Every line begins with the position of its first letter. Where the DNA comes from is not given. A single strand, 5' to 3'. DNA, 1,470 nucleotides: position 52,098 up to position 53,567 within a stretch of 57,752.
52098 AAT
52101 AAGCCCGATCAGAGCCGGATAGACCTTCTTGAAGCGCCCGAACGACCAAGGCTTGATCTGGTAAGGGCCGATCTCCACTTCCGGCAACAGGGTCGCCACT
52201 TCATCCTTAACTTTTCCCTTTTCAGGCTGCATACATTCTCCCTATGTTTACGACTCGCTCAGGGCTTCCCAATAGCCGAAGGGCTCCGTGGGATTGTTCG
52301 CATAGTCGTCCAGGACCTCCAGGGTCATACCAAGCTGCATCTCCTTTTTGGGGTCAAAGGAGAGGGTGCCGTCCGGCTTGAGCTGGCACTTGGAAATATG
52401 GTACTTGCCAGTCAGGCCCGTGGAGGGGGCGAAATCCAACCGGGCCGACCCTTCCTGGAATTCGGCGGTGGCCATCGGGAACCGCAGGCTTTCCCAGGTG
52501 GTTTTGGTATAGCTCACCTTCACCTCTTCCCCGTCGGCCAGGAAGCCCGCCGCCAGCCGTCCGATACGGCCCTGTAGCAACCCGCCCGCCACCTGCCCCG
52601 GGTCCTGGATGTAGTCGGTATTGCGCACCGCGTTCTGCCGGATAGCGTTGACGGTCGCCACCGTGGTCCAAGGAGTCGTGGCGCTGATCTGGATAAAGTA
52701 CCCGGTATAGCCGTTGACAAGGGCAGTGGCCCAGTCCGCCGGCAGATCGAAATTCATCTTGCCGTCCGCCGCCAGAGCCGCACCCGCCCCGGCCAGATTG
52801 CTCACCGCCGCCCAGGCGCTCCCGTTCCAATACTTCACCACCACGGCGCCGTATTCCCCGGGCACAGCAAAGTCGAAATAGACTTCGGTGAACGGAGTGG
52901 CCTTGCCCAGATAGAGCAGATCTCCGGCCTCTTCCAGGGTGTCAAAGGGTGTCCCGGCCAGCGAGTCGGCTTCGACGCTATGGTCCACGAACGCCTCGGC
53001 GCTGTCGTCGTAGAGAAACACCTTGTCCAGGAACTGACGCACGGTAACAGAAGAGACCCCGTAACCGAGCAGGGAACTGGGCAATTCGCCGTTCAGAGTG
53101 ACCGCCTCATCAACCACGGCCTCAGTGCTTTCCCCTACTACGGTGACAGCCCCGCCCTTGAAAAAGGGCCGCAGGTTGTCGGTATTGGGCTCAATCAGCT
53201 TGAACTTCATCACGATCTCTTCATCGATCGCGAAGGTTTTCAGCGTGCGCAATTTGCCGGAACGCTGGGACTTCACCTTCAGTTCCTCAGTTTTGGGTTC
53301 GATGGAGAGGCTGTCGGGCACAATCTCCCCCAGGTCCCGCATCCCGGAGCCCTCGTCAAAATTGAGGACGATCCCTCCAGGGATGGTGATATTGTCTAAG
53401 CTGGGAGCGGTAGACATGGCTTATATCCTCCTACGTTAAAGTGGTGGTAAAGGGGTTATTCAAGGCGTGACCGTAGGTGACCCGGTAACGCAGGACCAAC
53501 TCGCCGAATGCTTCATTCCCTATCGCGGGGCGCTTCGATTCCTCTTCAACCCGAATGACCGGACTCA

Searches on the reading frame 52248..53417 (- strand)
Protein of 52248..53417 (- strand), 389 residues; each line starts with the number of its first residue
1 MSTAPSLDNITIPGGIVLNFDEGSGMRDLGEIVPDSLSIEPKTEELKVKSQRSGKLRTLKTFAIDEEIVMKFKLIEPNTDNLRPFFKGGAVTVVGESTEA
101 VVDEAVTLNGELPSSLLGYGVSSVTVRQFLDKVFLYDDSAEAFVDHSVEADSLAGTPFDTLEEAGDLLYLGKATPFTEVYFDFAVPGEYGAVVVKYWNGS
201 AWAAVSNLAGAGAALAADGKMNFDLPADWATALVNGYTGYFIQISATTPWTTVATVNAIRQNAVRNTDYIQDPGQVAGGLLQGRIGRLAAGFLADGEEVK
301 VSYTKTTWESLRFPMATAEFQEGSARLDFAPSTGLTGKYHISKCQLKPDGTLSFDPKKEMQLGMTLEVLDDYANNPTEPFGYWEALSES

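Call 89: search_protein_families(library=phrogs, proteins=[window:52248-53417:-], max_evalue=0.00001)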
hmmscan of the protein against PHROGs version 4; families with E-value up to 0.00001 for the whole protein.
window:52248-53417:- (389 aa): 1 family
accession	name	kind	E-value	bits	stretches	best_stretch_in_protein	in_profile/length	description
phrog_807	-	tail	3.7e-10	40.7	0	35-126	36-126/256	major tail protein with Ig-like domain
